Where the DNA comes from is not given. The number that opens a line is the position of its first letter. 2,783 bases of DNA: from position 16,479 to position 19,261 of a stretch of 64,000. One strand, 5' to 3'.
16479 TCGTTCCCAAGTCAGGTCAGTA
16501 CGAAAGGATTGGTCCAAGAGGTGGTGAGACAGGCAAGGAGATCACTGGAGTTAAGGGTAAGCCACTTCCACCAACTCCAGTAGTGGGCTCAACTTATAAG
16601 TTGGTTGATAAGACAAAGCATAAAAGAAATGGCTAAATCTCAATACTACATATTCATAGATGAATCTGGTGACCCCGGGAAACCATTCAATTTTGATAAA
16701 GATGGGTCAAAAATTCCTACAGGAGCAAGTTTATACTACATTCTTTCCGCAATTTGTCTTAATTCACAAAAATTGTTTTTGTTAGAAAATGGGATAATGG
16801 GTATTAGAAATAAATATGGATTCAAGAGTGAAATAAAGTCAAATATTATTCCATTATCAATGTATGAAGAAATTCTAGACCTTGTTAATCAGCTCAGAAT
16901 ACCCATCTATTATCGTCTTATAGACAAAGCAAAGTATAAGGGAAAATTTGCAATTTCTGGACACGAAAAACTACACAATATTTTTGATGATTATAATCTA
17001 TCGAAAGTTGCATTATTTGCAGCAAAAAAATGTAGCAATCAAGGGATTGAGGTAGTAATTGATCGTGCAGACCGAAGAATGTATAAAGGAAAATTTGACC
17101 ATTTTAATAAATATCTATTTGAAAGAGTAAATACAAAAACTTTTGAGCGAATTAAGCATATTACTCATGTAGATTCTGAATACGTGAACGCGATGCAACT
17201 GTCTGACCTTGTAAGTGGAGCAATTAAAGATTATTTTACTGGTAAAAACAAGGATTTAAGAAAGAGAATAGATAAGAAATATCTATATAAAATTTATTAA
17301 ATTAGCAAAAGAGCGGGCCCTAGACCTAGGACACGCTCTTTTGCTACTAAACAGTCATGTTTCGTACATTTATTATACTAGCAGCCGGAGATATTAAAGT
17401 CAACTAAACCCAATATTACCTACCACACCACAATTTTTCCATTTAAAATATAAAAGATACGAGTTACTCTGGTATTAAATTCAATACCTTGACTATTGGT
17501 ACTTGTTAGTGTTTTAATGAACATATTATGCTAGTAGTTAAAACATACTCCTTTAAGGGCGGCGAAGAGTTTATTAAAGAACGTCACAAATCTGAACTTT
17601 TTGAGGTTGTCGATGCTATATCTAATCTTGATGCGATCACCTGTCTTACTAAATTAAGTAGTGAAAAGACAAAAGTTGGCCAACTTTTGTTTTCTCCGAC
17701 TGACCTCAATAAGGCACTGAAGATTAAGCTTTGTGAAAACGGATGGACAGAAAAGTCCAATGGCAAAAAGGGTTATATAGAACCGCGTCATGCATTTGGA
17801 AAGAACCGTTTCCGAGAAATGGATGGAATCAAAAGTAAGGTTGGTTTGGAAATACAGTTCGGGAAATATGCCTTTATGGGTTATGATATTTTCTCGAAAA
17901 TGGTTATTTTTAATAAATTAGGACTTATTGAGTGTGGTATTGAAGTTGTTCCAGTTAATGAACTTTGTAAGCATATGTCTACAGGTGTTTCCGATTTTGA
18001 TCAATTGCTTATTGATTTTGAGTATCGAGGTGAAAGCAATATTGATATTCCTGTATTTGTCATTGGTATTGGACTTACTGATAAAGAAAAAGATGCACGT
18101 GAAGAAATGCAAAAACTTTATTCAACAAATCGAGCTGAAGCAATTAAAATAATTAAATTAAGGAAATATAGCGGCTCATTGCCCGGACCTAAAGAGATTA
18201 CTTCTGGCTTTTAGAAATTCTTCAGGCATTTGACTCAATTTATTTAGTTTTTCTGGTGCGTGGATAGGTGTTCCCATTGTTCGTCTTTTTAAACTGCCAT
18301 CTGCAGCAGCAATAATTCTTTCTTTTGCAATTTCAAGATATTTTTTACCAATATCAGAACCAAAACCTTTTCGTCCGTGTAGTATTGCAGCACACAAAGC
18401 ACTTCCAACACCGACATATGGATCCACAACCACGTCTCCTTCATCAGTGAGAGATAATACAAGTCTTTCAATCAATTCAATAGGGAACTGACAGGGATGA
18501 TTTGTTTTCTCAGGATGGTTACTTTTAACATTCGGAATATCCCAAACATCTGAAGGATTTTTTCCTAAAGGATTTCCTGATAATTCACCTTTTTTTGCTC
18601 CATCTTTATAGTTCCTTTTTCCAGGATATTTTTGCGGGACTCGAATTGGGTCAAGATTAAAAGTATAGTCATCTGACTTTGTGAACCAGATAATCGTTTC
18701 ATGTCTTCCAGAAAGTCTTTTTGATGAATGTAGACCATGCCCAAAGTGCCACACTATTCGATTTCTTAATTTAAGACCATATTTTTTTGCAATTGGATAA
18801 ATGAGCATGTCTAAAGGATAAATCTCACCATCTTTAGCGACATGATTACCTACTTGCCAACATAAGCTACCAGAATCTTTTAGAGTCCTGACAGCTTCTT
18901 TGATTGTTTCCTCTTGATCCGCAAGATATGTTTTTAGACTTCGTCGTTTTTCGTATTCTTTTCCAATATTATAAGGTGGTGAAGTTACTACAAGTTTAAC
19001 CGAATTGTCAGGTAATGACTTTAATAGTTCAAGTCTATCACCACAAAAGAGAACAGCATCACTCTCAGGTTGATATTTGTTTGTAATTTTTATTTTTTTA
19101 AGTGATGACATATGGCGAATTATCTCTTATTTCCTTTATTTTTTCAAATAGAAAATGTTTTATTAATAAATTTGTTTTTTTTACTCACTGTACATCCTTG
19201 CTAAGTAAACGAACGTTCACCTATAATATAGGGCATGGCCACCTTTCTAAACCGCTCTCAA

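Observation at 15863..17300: Tightly coupled three-gene operon (unknown, YjzC-like, DUF3800) next to an R-M system: candidate defence module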

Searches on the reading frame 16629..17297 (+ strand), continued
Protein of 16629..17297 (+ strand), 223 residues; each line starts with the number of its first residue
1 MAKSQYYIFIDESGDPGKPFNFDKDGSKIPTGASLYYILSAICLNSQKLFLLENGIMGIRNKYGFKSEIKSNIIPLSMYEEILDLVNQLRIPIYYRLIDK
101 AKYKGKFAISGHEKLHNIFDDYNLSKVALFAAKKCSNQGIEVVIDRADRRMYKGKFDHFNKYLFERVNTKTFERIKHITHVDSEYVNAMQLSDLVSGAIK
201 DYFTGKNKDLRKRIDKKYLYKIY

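Call 70: search_protein_families(library=pfam, proteins=[L117:5856-6266:+, L108:3093-3431:+, L155:613-3636:+, L119:8902-10107:-, L127:2064-3356:+, L138:515-1285:+, L119:3760-4995:+, L145:4198-4815:+, L109:1315-2049:+, L134:2971-4989:+], max_evalue=0.001)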
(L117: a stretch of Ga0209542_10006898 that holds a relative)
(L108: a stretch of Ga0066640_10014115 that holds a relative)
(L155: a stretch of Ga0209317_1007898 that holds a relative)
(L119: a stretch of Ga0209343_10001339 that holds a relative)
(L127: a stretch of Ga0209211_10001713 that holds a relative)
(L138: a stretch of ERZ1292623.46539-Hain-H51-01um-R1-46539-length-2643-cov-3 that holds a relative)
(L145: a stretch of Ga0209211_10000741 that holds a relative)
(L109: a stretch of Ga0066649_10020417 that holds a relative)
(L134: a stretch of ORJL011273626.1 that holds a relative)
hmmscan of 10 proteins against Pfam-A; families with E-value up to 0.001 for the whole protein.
L117:5856-6266:+ (137 aa): 0 families

L108:3093-3431:+ (113 aa): 0 families

L155:613-3636:+ (1008 aa): 5 families
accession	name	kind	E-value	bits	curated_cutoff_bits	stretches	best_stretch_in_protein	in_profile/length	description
PF18135.7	Type_ISP_C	-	1.1e-83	281.6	25.9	1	678-998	1-338/342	Type ISP C-terminal specificity domain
PF02384.22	N6_Mtase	-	6.5e-13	49.1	20.4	1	297-567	4-203/311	N-6 DNA Methylase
PF07669.17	Eco57I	-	2.7e-11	44.3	25.3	1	417-577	13-165/171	Eco57I restriction-modification methylase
PF20473.4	MmeI_Mtase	-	2.6e-08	33.8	27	1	357-568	16-218/259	MmeI, DNA-methyltransferase domain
PF04313.20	HSDR_N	-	0.00033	21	25.1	1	30-112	104-192/198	Type I restriction enzyme R protein N terminus (HSDR_N)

L119:8902-10107:- (402 aa): 3 families
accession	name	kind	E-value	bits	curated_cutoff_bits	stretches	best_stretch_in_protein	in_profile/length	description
PF00270.35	DEAD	-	1.6e-48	165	26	1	32-193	1-164/167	DEAD/DEAH box helicase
PF00271.37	Helicase_C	-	3.4e-30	105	23.5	1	231-338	2-110/110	Helicase conserved C-terminal domain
PF04851.21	ResIII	-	1.4e-05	25.5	22.5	1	46-189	24-162/164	Type III restriction enzyme, res subunit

L127:2064-3356:+ (431 aa): 1 family
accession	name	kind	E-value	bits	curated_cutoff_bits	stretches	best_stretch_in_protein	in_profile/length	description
PF01702.25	TGT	-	2.9e-139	464.6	26.3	1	14-430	3-355/357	Queuine tRNA-ribosyltransferase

L138:515-1285:+ (257 aa): 0 families

L119:3760-4995:+ (412 aa): 1 family
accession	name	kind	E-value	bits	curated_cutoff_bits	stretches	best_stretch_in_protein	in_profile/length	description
PF01420.25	Methylase_S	-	1.9e-43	149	22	2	227-384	3-160/168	Type I restriction modification DNA specificity domain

L145:4198-4815:+ (206 aa): 0 families

L109:1315-2049:+ (245 aa): 0 families

L134:2971-4989:+ (673 aa): 11 families
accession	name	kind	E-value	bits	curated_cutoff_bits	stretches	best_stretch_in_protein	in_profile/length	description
PF09848.15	SLFN-g3_helicase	-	2.4e-66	224.9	24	1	175-512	3-354/354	Schlafen group 3, DNA/RNA helicase domain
PF00717.28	Peptidase_S24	-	7.8e-20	71.2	23.3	1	549-658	1-106/116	Peptidase S24-like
PF04851.21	ResIII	-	1.5e-07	31.9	22.5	0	153-229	4-77/164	Type III restriction enzyme, res subunit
PF05970.20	PIF1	-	3.9e-06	27.1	25.9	1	153-202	2-51/223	PIF1-like helicase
PF24883.2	NPHP3_N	-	4e-06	27.6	24.8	1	159-202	6-51/164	Nephrocystin 3, N-terminal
PF00270.35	DEAD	-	8.2e-05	22.8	26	0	162-239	5-82/167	DEAD/DEAH box helicase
PF00004.35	AAA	-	0.00023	22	21.2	1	176-262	1-73/131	ATPase family associated with various cellular activities (AAA)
PF13401.12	AAA_22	-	0.00024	21.9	27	1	174-259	6-97/130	AAA domain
PF20720.3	nSTAND3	-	0.0003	21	27.2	1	165-201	7-45/155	Novel STAND NTPase 3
PF13245.12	AAA_19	-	0.00062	20.4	25.1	0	171-258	9-102/134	AAA domain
PF01541.30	GIY-YIG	-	0.00073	20.2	22.6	0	29-65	4-42/78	GIY-YIG catalytic domain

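Call 73: search_protein_families(library=pfam, alignment_id=A6, max_evalue=0.00001)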
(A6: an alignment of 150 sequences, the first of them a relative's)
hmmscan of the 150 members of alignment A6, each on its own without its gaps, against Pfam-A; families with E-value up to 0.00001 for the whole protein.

A. member 1, L098:810-1208:+ (133 aa): 1 family
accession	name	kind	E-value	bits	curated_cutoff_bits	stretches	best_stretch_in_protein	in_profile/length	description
PF03073.20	TspO_MBR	-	1.1e-27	96.9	24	1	4-131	19-145/145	TspO/MBR family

B. families by the number of members that match (of 150 scanned): 129 families (the first 25 are shown)
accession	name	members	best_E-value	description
PF04851.21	ResIII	5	7.4e-20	Type III restriction enzyme, res subunit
PF02384.22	N6_Mtase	4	5.3e-28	N-6 DNA Methylase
PF01702.25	TGT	3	5.3e-144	Queuine tRNA-ribosyltransferase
PF20473.4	MmeI_Mtase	3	5.8e-84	MmeI, DNA-methyltransferase domain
PF00270.35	DEAD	3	1.3e-52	DEAD/DEAH box helicase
PF01420.25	Methylase_S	3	1.9e-43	Type I restriction modification DNA specificity domain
PF00271.37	Helicase_C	3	2e-33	Helicase conserved C-terminal domain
PF07669.17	Eco57I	3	3.1e-31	Eco57I restriction-modification methylase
PF00239.26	Resolvase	3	1.9e-21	Resolvase, N terminal domain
PF07508.19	Recombinase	3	8.6e-14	Recombinase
PF12950.13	TaqI_C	3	5.7e-12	TaqI-like C-terminal specificity domain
PF13408.12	Zn_ribbon_recom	3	3.2e-10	Recombinase zinc beta ribbon domain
PF02355.23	SecD_SecF_C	2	1.6e-52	Protein export membrane protein SecD/SecF, C-terminal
PF00005.33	ABC_tran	2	3.6e-35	ABC transporter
PF02643.20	DUF192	2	1.3e-29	Uncharacterized ACR, COG1430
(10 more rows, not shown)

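Call 74: search_protein_families(library=padloc, alignment_id=A6, max_evalue=0.00001)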
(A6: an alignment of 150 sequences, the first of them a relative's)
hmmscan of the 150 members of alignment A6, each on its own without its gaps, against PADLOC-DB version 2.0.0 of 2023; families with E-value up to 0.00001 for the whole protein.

A. member 1, L098:810-1208:+ (133 aa): 0 families

B. families by the number of members that match (of 150 scanned): 405 families (the first 25 are shown)
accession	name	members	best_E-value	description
PDLC04134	mad2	6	6.7e-45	mads_2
PDLC03021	MTase_I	4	7.1e-33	Type I methyltransferase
PDLC03032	MTase_I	4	2.2e-16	Type I methyltransferase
PDLC04137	mad5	3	1.2e-60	mads_5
PDLC03612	REase_MTase_IIG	3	8.1e-57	Type IIG restriction enzyme-methyltransferase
PDLC03099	Specificity_I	3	3.5e-31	Type I specificity subunit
PDLC02503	BrxHI|BrxHII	3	5e-23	BrxHI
PDLC03609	REase_MTase_IIG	3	2.1e-22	Type IIG restriction enzyme-methyltransferase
PDLC02864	DpdF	3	7.2e-20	DpdF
PDLC03928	PsyrT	3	1.8e-19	-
PDLC02861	DpdF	3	1.6e-18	DpdF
PDLC02870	DpdF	3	4.2e-17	DpdF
PDLC03026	MTase_I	3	7.7e-17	Type I methyltransferase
PDLC02707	PbeA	3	8.3e-17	PbeA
PDLC03025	MTase_I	3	1.3e-16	Type I methyltransferase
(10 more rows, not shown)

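Call 100: search_solved_structures(query=window:16629-17297:+, max_evalue=1)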
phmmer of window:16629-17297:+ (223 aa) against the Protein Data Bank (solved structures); distinct sequences matched with E-value up to 1: 2.
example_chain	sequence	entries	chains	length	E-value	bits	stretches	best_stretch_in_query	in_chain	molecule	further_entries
3tvk_A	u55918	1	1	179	0.33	13.8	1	132-165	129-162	Diguanylate cyclase DgcZ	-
4h54_A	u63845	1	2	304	0.7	12.7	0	133-165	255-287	Diguanylate cyclase YdeH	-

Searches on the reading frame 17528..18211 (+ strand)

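Call 4: search_protein_families(library=pfam, proteins=[window:17528-18211:+], max_evalue=0.1)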
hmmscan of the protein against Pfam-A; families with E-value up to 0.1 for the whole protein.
window:17528-18211:+ (228 aa): 1 family
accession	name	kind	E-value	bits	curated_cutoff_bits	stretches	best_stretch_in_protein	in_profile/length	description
PF09195.17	Endonuc-BglII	-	2.9e-15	56.8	26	1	12-181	2-162/163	Restriction endonuclease BglII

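Call 5: search_protein_families(library=padloc, proteins=[window:17528-18211:+], max_evalue=0.1)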
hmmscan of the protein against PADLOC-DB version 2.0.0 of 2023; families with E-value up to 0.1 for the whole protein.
window:17528-18211:+ (228 aa): 3 families
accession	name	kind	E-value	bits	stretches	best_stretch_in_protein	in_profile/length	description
PDLC03442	REase_II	-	1.6e-31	107.6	2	93-181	113-201/203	Type II restriction enzyme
PDLC03428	REase_II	-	0.0052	14.5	1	40-143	33-129/223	Type II restriction enzyme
PDLC03435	REase_II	-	0.013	13.3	1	104-166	101-162/200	Type II restriction enzyme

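Call 6: search_protein_families(library=ncbifam, proteins=[window:17528-18211:+], max_evalue=0.1)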
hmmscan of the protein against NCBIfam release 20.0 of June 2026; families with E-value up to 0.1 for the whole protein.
window:17528-18211:+ (228 aa): 0 families

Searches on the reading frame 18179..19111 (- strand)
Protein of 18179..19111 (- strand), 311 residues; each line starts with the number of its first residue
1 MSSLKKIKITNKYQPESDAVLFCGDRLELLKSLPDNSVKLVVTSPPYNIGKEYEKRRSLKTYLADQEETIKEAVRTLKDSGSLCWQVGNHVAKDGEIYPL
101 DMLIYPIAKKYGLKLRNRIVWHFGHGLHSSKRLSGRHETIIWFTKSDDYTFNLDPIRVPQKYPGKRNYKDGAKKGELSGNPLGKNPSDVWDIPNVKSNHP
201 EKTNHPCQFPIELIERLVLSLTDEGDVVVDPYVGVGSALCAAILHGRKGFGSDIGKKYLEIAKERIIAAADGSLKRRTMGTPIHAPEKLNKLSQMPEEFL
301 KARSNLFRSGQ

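Call 4: search_protein_families(library=pfam, proteins=[window:18179-19111:-], max_evalue=0.1)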
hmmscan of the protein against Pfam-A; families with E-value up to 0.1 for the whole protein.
window:18179-19111:- (311 aa): 2 families
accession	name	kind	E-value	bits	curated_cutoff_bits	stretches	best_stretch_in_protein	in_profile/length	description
PF01555.25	N6_N4_Mtase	-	1.7e-54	185.5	26.7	1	38-264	1-221/221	DNA methylase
PF08241.18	Methyltransf_11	-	0.079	14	21.2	0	62-84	72-94/95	Methyltransferase domain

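Call 5: search_protein_families(library=padloc, proteins=[window:18179-19111:-], max_evalue=0.1)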
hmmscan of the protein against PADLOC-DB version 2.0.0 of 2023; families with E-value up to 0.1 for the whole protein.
window:18179-19111:- (311 aa): 75 families (the best 25 are shown)
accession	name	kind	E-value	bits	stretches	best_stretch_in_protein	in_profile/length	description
PDLC03230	MTase_II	-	2.3e-85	285.1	1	20-266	37-282/360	Type II methyltransferase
PDLC03299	MTase_II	-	1.4e-75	252.5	1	9-269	6-260/296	Type II methyltransferase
PDLC03371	MTase_II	-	1.3e-44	150.7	1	15-268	7-254/260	Type II methyltransferase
PDLC03353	MTase_II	-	1.9e-44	150.2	1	20-267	11-251/260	Type II methyltransferase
PDLC03320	MTase_II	-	2.1e-41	140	1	17-273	31-281/289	Type II methyltransferase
PDLC03387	MTase_II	-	1.7e-37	127.2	2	109-275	136-284/289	Type II methyltransferase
PDLC03350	MTase_II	-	2.9e-37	126.7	1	6-267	43-296/312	Type II methyltransferase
PDLC03327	MTase_II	-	1.7e-32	111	1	24-268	45-286/319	Type II methyltransferase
PDLC03295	MTase_II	-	2.2e-27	94.3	2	21-121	6-104/292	Type II methyltransferase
PDLC03339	MTase_II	-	9e-27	91.8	2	186-267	191-272/399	Type II methyltransferase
PDLC03300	MTase_II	-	3.2e-26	90.1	2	62-271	86-281/302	Type II methyltransferase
PDLC03238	MTase_II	-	8.5e-26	88.9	1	19-266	124-363/428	Type II methyltransferase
PDLC03216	MTase_II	-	3e-24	83.7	2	202-307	191-296/364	Type II methyltransferase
PDLC03265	MTase_II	-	2.1e-22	78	2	185-265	250-327/333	Type II methyltransferase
PDLC03714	oMTase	-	2.2e-22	77.8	1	32-267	18-258/279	orphan methyltransferase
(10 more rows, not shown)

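Call 6: search_protein_families(library=ncbifam, proteins=[window:18179-19111:-], max_evalue=0.1)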
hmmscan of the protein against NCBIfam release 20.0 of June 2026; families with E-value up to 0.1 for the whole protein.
window:18179-19111:- (311 aa): 4 families
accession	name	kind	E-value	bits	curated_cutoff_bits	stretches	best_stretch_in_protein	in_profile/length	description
NF008572.0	PRK11524.1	equivalog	4.1e-37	127.9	292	1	11-269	7-259/294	adenine-specific DNA-methyltransferase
NF050803.1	DnaMtaseCcrMCaul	equivalog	2.2e-22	79.5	830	2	196-270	178-251/350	adenine-specific DNA-methyltransferase CcrM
NF010253.0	PRK13699.1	subfamily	6.7e-14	52.1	244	2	200-269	139-208/226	DNA methyltransferase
TIGR01177.1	TIGR01177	hypoth_equivalog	6.3e-06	25.7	316.55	1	220-257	178-215/330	TIGR01177 family methyltransferase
